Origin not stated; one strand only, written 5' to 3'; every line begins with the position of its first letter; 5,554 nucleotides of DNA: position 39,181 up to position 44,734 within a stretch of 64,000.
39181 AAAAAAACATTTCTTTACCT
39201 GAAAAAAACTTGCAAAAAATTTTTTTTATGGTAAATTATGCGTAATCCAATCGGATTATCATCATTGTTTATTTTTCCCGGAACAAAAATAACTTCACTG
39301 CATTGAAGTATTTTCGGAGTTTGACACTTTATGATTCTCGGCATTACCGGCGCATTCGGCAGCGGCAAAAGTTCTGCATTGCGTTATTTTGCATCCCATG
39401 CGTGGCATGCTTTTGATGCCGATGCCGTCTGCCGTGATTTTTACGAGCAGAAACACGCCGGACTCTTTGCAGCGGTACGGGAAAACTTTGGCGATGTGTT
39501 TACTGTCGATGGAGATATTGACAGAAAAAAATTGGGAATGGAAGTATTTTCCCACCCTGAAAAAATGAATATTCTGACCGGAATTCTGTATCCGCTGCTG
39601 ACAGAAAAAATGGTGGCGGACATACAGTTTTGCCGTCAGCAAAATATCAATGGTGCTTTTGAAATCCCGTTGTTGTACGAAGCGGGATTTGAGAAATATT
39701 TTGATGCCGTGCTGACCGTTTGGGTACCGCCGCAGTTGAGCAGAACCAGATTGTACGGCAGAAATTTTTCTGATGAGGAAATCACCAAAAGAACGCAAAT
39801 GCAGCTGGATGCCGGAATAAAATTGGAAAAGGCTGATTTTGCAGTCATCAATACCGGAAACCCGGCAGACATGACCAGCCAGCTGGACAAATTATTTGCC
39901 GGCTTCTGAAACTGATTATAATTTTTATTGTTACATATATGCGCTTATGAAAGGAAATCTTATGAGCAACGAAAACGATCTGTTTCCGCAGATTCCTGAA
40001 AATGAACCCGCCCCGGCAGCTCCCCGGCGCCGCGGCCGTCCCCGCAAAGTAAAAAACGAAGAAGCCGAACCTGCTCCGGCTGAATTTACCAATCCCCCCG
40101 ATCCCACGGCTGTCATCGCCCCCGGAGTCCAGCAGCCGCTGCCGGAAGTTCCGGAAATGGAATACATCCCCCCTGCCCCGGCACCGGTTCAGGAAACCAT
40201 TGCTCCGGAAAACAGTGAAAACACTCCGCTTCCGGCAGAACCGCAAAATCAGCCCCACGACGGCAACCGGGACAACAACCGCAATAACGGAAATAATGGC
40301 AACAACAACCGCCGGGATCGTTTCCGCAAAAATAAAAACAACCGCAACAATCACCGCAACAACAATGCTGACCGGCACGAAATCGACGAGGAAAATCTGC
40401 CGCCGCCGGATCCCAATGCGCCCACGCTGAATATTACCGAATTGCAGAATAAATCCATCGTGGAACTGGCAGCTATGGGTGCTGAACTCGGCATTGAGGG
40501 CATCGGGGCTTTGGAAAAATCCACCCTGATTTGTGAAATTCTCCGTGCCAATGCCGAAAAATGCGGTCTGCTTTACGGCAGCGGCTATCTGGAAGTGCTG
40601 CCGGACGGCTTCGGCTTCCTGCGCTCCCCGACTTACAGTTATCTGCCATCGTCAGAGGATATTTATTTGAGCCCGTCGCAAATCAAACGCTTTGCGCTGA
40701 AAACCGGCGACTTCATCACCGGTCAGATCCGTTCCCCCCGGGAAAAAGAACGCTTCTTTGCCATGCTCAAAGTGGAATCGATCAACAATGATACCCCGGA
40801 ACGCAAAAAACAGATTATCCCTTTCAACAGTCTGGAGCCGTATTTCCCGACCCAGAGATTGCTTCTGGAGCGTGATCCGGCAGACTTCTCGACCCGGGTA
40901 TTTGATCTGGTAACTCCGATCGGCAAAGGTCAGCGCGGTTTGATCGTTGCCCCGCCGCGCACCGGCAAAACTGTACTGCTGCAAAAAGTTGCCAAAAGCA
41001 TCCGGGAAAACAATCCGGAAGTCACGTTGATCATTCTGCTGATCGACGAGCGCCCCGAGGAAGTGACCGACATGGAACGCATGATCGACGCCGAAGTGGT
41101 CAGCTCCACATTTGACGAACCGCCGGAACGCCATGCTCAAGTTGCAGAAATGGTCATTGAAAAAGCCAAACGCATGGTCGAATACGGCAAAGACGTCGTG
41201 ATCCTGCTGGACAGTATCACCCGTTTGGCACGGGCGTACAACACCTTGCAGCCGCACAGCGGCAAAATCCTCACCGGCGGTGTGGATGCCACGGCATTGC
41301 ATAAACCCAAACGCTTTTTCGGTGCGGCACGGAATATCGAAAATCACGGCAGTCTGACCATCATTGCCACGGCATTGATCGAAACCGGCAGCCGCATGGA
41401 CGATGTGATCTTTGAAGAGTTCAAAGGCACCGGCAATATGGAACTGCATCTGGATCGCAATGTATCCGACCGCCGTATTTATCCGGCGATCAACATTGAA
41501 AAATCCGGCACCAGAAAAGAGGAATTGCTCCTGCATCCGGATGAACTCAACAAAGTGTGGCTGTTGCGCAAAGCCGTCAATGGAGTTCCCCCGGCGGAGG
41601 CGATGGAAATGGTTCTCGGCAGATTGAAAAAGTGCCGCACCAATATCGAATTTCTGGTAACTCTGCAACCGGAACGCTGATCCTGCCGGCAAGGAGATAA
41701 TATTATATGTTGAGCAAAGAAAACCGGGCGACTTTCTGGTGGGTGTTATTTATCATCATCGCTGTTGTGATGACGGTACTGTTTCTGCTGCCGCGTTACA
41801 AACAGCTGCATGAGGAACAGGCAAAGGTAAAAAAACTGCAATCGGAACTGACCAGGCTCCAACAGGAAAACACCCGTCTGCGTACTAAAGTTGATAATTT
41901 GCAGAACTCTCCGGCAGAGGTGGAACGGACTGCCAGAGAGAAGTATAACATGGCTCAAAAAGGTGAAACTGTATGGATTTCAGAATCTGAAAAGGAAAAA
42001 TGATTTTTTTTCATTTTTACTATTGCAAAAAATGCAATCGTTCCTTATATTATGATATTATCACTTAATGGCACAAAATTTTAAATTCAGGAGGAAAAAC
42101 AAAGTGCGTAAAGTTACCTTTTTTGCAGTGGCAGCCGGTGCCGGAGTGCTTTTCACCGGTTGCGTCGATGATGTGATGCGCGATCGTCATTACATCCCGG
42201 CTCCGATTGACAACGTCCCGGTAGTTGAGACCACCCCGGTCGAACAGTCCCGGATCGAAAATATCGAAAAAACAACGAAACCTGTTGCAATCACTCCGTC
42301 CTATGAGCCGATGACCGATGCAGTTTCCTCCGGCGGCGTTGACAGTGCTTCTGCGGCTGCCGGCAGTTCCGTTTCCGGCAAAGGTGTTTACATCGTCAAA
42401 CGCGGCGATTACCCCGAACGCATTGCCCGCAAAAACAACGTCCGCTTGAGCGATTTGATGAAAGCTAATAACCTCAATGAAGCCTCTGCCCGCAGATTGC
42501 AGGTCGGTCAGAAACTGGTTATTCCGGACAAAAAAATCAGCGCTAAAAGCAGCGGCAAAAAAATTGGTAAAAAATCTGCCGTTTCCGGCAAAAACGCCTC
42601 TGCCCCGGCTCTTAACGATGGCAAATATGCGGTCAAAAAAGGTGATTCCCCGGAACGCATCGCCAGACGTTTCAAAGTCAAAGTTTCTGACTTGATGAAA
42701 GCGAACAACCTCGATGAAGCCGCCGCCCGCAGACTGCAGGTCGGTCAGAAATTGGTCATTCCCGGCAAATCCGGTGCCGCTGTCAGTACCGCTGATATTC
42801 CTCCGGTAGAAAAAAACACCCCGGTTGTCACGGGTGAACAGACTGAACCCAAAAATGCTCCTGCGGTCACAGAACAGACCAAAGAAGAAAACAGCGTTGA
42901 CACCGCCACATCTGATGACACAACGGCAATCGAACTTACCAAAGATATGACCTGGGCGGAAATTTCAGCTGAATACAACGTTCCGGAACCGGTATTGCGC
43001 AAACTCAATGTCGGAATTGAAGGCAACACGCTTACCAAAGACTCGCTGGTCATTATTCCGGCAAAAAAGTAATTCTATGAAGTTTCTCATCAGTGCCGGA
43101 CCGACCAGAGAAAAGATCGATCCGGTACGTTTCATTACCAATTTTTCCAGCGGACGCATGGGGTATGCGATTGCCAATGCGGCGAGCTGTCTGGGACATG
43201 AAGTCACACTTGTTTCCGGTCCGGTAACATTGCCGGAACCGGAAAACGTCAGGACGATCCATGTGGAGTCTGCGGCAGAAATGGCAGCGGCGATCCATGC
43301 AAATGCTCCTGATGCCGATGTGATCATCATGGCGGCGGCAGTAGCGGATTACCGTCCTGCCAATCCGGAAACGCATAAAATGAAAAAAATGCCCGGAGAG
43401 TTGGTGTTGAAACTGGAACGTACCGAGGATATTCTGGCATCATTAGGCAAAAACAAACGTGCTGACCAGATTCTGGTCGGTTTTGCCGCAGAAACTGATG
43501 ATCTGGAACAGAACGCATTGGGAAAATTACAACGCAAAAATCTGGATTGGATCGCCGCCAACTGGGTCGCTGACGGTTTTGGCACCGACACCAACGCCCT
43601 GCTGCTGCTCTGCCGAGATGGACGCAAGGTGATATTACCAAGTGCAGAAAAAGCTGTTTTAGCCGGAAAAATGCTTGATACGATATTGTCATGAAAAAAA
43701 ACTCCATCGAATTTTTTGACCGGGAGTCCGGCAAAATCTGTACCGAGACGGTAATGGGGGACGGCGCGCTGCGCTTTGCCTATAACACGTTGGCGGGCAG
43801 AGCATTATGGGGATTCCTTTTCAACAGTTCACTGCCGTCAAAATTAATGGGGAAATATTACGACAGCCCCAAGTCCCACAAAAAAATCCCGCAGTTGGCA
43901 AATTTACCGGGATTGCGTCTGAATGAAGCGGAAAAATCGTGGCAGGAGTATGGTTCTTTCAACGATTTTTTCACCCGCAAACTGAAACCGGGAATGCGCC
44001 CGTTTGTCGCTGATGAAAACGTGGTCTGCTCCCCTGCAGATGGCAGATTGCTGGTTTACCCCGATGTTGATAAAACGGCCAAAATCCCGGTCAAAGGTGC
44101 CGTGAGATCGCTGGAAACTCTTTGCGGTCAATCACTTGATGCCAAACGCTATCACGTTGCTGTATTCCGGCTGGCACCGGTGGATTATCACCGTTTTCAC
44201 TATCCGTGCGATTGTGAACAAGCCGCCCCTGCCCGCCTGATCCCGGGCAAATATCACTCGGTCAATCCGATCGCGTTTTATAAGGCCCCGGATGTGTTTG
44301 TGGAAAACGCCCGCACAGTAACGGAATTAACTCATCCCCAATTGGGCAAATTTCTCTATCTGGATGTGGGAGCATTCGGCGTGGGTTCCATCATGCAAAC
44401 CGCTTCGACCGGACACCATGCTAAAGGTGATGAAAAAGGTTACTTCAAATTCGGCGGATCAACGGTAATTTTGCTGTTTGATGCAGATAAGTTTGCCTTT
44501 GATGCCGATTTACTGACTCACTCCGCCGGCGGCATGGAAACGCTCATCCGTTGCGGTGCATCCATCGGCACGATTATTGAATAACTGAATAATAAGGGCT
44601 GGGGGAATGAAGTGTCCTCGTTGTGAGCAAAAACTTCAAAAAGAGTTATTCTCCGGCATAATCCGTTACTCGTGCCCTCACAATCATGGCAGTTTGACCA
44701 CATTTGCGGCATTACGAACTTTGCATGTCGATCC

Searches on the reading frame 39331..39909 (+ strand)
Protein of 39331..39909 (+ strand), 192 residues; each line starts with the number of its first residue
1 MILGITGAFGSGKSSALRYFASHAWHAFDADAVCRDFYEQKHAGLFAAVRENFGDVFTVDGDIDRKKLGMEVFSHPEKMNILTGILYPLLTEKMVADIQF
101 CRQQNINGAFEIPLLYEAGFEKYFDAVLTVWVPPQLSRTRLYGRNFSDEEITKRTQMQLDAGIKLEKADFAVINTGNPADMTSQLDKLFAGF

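Call 39: search_protein_families(library=ncbifam, proteins=[window:39331-39909:+], max_evalue=0.00001)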
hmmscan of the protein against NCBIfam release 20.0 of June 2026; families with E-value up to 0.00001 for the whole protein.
window:39331-39909:+ (192 aa): 2 families
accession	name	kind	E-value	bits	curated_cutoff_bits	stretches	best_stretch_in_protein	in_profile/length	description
TIGR00152.1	TIGR00152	equivalog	1.6e-32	112.9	65.55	1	2-186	1-187/188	dephospho-CoA kinase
NF002879.0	PRK03333.1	equivalog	3.8e-25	88.7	215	1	2-189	3-190/395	dephospho-CoA kinase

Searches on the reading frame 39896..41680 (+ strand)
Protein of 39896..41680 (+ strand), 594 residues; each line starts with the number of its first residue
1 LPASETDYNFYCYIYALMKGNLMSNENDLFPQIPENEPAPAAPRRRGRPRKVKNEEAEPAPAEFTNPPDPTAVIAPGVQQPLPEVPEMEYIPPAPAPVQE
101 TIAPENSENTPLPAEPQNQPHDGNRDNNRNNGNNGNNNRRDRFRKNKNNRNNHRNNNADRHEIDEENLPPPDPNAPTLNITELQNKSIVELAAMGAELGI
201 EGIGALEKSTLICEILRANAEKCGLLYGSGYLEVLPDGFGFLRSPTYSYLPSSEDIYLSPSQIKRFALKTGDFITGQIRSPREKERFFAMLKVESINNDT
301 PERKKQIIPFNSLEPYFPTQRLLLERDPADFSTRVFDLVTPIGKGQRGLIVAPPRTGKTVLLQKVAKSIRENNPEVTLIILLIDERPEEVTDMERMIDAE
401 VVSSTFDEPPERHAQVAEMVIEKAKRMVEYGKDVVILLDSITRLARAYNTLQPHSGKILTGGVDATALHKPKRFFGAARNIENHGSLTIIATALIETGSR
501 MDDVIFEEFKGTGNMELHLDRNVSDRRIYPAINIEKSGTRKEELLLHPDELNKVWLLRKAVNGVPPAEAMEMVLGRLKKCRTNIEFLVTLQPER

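Call 11: search_protein_families(library=pfam, proteins=[window:39896-41680:+], max_evalue=0.001)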
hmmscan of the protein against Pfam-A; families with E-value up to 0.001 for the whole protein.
window:39896-41680:+ (594 aa): 3 families
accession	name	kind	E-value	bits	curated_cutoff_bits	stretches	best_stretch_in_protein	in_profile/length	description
PF07497.18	Rho_RNA_bind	-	1.4e-31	108.5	27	1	229-302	2-73/73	Rho termination factor, RNA-binding domain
PF00006.31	ATP-synt_ab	-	9.9e-27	94.4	29.5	1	333-537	2-211/213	ATP synthase alpha/beta family, nucleotide-binding domain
PF07498.18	Rho_N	-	2.8e-09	37.2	24.9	1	182-222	1-41/43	Rho termination factor, N-terminal domain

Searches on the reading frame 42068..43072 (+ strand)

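Call 39: search_protein_families(library=ncbifam, proteins=[window:42068-43072:+], max_evalue=0.00001)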
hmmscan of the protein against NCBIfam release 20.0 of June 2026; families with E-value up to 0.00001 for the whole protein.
window:42068-43072:+ (334 aa): 9 families
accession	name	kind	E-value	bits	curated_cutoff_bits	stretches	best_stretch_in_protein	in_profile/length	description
NF041208.1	celldiv_DipM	equivalog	3.9e-16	59.3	740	2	169-265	169-260/419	cell division endopeptidase DipM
NF040883.1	amid_act_ActS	equivalog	3.9e-15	55.8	375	2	96-177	25-103/242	amidase activator ActS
NF008050.0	PRK10783.1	equivalog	1.7e-13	49.7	508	1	175-238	334-394/457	murein transglycosylase D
NF004974.0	PRK06347.1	equivalog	9.7e-13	48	701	1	89-255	315-472/592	1,4-beta-N-acetylmuramoylhydrolase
NF050804.1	CellDivDipMCaul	equivalog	1.1e-11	44.3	900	0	63-156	268-357/634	cell division endopeptidase DipM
NF052398.1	Agg_Promo_Fact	equivalog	1.8e-10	41.3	170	1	181-282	25-121/202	aggregation-promoting factor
NF042931.1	SAG1386_EF1546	equivalog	2.2e-09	37.6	80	0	71-152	86-157/158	SAG1386/EF1546 family surface-associated protein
TIGR02907.1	spore_VI_D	equivalog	1.4e-07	31.4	169.85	0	187-232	302-344/344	stage VI sporulation protein D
NF047755.1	LIC_10271_M23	exception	2.2e-07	30.9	180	0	181-241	21-79/207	LIC_10271 family cell wall hydrolase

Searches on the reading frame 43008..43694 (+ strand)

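Call 40: search_protein_families(library=pfam, proteins=[window:43008-43694:+], max_evalue=0.0001)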
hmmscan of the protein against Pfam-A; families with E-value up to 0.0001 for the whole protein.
window:43008-43694:+ (228 aa): 1 family
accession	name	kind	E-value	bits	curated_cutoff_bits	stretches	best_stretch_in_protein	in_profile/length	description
PF04127.22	DFP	-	1.1e-70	237.7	22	1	24-200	4-185/186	DNA/pantothenate metabolism flavoprotein C-terminal domain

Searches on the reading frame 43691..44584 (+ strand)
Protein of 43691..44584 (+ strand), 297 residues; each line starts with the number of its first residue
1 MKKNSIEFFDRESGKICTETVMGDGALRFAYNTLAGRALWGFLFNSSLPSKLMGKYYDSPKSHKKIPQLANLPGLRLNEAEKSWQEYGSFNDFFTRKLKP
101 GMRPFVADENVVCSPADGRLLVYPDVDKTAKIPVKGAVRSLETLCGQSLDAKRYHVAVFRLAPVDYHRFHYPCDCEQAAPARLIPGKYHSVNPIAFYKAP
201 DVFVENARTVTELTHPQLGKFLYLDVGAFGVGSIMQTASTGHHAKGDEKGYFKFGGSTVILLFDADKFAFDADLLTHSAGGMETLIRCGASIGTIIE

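Call 39: search_protein_families(library=ncbifam, proteins=[window:43691-44584:+], max_evalue=0.00001)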
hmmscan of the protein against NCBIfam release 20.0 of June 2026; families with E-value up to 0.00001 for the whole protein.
window:43691-44584:+ (297 aa): 4 families
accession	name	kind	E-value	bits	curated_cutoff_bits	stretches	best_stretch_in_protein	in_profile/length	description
NF001941.0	PRK00723.1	equivalog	4e-88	295.5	371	1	6-295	2-294/297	phosphatidylserine decarboxylase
NF002853.0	PRK03140.1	equivalog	3.3e-43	147.9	307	1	43-276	12-245/262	phosphatidylserine decarboxylase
TIGR00163.1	PS_decarb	equivalog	1.3e-40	139.1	111.75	1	78-276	2-229/243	archaetidylserine decarboxylase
NF003038.0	PRK03934.1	equivalog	1.4e-29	102.8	285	1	82-271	43-250/267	phosphatidylserine decarboxylase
